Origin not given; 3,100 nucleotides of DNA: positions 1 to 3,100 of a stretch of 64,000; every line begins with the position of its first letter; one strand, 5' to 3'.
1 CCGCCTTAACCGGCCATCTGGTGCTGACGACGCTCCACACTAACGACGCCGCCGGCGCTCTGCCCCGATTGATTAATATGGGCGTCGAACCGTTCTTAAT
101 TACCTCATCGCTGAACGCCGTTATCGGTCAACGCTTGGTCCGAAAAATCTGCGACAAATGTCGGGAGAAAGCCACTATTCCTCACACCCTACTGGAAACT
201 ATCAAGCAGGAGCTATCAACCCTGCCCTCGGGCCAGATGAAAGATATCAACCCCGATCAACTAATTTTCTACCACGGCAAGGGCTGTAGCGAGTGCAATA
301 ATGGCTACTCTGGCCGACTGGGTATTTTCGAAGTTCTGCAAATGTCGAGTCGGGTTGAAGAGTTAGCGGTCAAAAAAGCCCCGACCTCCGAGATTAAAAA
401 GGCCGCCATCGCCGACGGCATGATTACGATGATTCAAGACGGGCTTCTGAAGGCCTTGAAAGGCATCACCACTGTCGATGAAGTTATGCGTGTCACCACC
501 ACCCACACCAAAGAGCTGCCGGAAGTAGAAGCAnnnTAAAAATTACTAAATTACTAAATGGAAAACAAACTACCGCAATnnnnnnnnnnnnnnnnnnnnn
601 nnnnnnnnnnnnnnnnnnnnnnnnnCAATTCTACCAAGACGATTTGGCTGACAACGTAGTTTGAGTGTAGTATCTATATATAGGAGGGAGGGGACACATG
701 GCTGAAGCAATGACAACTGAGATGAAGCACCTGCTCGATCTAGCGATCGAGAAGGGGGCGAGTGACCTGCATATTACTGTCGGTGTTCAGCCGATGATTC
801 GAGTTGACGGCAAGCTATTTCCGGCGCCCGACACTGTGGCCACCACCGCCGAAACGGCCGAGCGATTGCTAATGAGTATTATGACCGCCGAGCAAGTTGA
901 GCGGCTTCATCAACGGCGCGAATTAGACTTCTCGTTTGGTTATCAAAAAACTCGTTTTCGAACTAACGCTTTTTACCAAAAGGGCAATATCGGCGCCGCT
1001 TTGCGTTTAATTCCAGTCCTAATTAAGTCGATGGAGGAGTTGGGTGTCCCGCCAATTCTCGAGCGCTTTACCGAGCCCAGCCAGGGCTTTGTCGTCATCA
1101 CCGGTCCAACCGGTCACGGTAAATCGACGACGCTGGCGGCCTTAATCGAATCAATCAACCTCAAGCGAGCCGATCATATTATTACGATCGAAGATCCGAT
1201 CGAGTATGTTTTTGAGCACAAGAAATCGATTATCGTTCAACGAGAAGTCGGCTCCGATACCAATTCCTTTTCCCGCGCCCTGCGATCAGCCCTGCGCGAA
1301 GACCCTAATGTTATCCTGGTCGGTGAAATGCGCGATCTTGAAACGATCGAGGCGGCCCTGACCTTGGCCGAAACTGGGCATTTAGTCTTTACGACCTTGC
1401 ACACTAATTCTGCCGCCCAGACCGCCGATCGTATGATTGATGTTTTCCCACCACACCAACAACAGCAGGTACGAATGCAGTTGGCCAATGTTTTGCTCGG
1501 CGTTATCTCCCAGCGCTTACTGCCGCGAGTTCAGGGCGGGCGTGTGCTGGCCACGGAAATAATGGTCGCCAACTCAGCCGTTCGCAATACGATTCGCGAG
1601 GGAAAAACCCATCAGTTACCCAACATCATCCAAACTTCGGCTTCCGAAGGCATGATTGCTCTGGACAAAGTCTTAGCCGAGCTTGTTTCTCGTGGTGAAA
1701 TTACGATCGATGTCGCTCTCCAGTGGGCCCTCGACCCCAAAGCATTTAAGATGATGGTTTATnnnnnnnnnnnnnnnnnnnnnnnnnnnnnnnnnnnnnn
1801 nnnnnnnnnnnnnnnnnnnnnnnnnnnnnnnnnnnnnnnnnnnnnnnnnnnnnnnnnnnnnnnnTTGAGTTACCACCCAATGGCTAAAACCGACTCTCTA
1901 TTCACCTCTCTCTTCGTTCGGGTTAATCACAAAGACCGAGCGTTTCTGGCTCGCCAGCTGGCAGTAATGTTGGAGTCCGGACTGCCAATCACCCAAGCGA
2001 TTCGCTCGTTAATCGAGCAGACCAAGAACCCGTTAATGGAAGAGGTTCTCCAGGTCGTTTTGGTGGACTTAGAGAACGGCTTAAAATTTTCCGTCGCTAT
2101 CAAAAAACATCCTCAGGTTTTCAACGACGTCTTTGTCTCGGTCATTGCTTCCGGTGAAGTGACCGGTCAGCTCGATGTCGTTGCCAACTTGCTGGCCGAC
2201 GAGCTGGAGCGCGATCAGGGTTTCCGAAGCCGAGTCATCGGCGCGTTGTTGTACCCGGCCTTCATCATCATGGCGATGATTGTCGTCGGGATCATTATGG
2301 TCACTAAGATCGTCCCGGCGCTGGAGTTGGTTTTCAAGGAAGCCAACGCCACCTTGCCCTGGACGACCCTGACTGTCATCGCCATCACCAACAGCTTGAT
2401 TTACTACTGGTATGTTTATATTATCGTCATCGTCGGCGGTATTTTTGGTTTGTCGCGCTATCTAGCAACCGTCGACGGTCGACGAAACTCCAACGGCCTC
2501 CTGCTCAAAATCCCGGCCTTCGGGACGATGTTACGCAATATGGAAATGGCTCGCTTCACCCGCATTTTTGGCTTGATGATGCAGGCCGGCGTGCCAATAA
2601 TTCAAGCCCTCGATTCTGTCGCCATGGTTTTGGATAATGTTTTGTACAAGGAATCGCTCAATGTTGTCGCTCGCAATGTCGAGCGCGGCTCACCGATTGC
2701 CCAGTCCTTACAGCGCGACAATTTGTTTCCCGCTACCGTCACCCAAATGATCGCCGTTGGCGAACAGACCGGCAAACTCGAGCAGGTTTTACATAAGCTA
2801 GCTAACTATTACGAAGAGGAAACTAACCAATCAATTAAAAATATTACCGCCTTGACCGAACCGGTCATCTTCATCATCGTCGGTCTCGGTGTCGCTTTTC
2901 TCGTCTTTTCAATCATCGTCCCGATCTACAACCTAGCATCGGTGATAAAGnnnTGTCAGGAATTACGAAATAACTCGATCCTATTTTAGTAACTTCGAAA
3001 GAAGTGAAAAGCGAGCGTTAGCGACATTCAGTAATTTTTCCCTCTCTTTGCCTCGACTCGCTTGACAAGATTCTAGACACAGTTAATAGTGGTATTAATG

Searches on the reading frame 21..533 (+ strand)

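Call 13: search_protein_families(library=pfam, proteins=[window:21-533:+], max_evalue=0.001)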
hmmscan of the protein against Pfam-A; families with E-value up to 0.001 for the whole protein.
window:21-533:+ (171 aa): 1 family
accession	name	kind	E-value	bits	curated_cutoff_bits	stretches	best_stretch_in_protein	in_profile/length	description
PF00437.27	T2SSE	-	8.1e-33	114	24.9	1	2-157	240-370/370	Type II/IV secretion system protein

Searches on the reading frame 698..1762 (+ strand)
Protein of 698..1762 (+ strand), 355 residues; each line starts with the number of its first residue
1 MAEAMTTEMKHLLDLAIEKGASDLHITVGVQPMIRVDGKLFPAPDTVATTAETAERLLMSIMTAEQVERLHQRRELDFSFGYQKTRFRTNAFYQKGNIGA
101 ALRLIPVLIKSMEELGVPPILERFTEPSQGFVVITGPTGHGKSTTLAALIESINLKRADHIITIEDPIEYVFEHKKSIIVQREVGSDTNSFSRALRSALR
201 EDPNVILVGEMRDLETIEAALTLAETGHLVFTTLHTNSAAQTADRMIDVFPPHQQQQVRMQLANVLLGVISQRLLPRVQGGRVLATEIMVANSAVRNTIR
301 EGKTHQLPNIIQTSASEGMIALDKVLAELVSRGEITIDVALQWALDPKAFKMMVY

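Call 13: search_protein_families(library=pfam, proteins=[window:698-1762:+], max_evalue=0.001)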
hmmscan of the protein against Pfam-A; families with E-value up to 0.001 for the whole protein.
window:698-1762:+ (355 aa): 7 families
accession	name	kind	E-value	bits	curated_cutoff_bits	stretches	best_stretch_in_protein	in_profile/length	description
PF00437.27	T2SSE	-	6.8e-48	163.6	24.9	1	9-277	12-280/370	Type II/IV secretion system protein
PF13401.12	AAA_22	-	1.9e-05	25.4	27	1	128-205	4-64/130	AAA domain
PF13191.12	AAA_16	-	0.00012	23.1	32.6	1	121-230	16-135/167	AAA ATPase domain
PF25199.1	nSTAND_NTPase5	-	0.00017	21.8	34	1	125-214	37-135/145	Novel STAND NTPase 5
PF13604.12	AAA_30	-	0.00018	21.7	27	0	122-153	11-42/191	AAA domain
PF13476.12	AAA_23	-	0.00097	20.3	27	0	126-149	16-39/201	AAA domain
PF20720.3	nSTAND3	-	0.00098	19.3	27.2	0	129-172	17-61/155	Novel STAND NTPase 3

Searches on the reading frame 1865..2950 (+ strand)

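Call 13: search_protein_families(library=pfam, proteins=[window:1865-2950:+], max_evalue=0.001)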
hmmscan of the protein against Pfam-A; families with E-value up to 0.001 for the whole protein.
window:1865-2950:+ (362 aa): 1 family
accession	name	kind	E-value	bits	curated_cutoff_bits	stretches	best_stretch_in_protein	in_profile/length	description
PF00482.28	T2SSF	-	3.3e-58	195.5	25.2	2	231-353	1-125/125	Type II secretion system (T2SS), protein F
